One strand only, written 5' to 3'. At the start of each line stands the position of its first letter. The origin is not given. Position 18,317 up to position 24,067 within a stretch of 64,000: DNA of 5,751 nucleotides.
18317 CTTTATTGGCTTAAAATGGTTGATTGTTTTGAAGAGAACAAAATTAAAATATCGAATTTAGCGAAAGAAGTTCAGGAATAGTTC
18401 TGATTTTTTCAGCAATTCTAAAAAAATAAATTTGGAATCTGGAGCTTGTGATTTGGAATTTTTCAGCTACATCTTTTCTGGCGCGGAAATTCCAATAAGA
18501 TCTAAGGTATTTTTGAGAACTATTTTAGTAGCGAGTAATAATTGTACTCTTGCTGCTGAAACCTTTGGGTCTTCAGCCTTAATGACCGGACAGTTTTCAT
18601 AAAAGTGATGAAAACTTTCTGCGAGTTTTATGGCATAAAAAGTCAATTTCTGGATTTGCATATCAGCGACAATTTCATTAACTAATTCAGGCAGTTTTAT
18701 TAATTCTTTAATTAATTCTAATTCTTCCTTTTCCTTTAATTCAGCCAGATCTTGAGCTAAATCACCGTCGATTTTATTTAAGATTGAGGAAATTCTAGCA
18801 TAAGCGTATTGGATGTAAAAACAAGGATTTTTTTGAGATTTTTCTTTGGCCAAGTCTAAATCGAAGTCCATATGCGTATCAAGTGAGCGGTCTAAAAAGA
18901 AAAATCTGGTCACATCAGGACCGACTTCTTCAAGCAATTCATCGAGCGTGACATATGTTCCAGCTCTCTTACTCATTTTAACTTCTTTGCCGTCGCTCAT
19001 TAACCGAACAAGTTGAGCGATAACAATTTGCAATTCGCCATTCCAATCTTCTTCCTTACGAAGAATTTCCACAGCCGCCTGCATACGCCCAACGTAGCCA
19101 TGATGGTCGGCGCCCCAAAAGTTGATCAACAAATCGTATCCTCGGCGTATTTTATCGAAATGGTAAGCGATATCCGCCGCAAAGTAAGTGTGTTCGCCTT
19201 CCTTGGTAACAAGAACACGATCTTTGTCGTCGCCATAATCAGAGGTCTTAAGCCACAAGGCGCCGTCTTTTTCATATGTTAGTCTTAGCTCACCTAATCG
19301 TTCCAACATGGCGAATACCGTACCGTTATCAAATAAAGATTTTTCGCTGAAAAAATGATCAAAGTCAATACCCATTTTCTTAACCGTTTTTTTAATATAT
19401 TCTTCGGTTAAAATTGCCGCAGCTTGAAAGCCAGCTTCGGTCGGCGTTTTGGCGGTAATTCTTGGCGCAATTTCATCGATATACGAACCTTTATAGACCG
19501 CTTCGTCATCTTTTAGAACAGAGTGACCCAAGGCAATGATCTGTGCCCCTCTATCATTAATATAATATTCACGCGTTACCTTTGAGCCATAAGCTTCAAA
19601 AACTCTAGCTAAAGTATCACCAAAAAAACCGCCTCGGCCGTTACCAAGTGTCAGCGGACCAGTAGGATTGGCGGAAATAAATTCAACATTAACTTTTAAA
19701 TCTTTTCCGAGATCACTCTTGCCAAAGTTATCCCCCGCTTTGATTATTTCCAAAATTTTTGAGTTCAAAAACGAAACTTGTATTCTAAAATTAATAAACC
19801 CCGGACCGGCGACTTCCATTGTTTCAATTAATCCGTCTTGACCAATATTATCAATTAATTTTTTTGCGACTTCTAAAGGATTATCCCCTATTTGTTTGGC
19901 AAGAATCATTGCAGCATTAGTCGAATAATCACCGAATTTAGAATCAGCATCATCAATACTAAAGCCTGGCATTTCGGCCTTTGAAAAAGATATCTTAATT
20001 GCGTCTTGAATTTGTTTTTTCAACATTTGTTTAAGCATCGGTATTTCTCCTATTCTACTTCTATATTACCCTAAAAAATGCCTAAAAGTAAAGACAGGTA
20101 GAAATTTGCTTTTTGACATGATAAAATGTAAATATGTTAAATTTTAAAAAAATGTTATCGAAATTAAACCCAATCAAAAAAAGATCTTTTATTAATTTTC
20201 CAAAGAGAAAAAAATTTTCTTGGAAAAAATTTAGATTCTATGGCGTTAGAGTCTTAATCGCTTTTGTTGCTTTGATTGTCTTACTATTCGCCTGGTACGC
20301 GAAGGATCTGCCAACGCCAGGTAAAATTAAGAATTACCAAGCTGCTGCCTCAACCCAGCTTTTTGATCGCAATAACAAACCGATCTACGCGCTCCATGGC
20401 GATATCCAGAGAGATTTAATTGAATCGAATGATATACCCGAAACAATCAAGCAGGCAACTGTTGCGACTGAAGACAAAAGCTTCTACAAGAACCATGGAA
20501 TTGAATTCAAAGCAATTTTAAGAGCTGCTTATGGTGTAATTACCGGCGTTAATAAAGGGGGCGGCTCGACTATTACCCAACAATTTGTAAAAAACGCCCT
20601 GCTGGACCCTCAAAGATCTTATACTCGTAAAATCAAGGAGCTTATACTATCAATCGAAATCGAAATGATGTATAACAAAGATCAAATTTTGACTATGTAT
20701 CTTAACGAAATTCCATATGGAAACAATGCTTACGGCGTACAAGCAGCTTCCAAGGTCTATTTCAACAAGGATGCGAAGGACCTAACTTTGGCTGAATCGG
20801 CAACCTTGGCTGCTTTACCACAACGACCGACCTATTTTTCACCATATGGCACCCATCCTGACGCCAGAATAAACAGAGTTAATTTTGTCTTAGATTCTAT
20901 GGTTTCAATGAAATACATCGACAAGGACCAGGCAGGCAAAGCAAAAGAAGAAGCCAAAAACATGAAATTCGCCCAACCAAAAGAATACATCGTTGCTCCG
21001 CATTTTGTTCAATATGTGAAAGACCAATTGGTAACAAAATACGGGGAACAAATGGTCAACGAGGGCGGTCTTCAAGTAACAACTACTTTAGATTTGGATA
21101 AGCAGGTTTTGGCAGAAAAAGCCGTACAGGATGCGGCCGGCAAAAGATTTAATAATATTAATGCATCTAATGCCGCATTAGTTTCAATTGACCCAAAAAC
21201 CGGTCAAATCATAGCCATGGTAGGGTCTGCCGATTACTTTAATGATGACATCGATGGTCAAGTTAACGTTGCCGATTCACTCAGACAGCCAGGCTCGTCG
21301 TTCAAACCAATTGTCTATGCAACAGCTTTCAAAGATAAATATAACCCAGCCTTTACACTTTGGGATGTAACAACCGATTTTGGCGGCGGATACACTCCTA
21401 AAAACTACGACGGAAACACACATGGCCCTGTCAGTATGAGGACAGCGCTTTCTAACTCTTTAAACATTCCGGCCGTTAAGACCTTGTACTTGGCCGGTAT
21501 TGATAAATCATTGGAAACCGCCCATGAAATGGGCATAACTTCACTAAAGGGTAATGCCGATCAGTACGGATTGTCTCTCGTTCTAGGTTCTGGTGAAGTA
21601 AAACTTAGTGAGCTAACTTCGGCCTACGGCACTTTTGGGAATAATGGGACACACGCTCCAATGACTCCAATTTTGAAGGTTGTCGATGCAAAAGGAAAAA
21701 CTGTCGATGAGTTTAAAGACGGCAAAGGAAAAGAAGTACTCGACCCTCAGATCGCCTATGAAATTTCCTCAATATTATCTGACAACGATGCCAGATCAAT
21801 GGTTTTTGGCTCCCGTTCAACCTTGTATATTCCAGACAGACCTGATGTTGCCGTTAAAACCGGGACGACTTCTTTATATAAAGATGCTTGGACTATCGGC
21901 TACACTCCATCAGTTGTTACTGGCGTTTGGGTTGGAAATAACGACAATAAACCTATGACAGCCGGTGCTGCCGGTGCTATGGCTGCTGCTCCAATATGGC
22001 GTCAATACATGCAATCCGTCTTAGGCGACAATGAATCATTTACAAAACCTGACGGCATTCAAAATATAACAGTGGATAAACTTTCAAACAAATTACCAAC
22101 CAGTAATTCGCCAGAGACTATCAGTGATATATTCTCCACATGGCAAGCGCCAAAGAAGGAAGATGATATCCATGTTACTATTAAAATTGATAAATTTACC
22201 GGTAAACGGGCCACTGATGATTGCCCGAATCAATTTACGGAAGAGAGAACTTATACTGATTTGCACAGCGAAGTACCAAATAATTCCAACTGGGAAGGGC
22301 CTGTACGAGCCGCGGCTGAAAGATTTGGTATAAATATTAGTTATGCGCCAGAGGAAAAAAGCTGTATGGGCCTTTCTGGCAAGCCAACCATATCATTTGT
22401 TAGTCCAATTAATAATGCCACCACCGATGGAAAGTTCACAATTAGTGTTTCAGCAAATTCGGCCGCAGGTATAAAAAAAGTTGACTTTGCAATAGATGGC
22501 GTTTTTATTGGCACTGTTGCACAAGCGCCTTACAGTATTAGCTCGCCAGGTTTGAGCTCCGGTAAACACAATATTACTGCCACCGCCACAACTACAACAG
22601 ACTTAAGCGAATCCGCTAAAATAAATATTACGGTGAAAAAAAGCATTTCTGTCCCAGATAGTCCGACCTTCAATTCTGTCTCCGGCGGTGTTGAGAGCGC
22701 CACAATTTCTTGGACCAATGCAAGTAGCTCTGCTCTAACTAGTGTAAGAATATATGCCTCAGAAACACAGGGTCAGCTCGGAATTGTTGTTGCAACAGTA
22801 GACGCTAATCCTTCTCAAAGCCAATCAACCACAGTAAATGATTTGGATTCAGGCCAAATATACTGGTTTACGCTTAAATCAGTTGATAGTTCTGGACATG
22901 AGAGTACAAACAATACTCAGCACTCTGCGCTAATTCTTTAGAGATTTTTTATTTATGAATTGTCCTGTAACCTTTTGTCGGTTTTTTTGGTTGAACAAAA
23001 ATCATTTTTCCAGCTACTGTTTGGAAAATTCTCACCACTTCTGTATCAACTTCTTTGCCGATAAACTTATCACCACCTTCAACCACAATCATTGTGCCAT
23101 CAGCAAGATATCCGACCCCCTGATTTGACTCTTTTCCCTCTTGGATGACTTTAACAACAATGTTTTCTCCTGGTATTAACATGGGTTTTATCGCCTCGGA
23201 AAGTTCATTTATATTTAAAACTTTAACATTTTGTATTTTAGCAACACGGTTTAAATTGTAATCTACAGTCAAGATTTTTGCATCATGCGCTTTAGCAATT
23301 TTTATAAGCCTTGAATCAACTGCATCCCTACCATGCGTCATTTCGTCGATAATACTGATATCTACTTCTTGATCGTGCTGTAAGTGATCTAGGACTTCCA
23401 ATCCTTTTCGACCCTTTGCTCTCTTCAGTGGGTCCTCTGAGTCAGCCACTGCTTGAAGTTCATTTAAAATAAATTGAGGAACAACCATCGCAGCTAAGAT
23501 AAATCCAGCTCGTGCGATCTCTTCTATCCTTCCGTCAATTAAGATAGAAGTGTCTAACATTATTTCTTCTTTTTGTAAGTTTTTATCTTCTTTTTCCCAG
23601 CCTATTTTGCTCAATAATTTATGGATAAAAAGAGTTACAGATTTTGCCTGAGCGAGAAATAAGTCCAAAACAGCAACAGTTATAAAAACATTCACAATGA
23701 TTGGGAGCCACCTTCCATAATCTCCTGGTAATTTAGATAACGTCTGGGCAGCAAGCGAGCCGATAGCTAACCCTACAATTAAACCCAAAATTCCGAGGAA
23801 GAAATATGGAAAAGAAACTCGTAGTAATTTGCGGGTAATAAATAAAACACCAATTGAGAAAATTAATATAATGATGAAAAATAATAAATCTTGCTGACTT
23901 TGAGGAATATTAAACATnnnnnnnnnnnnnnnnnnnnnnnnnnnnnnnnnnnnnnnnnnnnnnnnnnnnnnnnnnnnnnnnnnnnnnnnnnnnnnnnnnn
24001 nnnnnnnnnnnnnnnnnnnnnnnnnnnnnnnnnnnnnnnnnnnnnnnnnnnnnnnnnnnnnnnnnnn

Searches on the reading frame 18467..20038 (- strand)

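Call 83: search_protein_families(library=pfam, proteins=[window:18467-20038:-], max_evalue=0.001)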
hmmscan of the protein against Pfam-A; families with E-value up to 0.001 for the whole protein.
window:18467-20038:- (523 aa): 5 families
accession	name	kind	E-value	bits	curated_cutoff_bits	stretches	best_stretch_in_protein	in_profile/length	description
PF05746.21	DALR_1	-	7.6e-34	116.7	22.3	1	409-523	1-117/117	DALR anticodon binding domain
PF03485.21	Arg_tRNA_synt_N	-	7e-22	78.3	21.5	1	5-86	2-85/85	Arginyl tRNA synthetase N terminal domain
PF00750.26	tRNA-synt_1d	-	1.8e-13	50.7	23.3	2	213-371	141-297/349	tRNA synthetases class I (R), catalytic domain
PF09334.17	tRNA-synt_1g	-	6.1e-05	22.4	20.1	0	351-398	324-370/391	tRNA synthetases class I (M)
PF01921.24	tRNA-synt_1f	-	0.00068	19.1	27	0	347-395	275-323/360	tRNA synthetases class I (K)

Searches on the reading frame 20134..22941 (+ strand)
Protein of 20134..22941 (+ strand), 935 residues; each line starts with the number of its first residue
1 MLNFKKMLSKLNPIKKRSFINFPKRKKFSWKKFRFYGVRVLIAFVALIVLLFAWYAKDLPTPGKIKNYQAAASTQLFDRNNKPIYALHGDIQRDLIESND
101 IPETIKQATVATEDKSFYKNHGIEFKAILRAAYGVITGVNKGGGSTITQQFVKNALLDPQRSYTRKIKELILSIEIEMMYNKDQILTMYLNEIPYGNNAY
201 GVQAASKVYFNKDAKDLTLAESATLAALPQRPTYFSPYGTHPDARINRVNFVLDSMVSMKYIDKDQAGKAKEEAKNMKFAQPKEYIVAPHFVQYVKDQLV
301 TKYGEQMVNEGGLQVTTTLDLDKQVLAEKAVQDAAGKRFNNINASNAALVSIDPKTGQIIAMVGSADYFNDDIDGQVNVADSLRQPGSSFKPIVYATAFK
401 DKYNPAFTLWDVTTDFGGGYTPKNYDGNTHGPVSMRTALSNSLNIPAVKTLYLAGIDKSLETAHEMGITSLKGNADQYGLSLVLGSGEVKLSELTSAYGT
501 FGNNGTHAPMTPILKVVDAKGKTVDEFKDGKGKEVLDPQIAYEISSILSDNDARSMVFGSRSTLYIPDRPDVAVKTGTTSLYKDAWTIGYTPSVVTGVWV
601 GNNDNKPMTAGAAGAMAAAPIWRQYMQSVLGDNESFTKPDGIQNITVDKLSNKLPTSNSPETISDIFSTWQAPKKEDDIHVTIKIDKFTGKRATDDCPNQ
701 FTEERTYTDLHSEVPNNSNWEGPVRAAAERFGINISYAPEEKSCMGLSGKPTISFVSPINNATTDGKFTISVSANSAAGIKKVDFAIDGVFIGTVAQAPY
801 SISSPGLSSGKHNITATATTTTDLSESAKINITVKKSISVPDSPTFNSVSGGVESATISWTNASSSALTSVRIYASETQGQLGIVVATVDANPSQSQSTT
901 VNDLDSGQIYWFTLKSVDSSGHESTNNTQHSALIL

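Call 83: search_protein_families(library=pfam, proteins=[window:20134-22941:+], max_evalue=0.001)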
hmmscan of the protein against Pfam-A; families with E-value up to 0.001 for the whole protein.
window:20134-22941:+ (935 aa): 4 families
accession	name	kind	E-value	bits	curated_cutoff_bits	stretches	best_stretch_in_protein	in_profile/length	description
PF00912.28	Transgly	-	4.8e-60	202.5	27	1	82-256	3-177/178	Transglycosylase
PF00905.27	Transpeptidase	-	1.9e-20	73.7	22.1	1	349-626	3-298/299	Penicillin binding protein transpeptidase domain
PF17957.7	Big_7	-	5.6e-14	53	24.1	1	751-816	1-70/70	Bacterial Ig domain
PF00041.27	fn3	-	0.0001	22.8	25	1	850-924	10-78/84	Fibronectin type III domain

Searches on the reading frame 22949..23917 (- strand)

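Call 83: search_protein_families(library=pfam, proteins=[window:22949-23917:-], max_evalue=0.001)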
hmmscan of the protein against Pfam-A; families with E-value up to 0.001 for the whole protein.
window:22949-23917:- (322 aa): 1 family
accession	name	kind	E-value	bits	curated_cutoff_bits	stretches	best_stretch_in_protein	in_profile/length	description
PF01850.27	PIN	-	9.6e-08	33.1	23.6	1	119-227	1-119/120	PIN domain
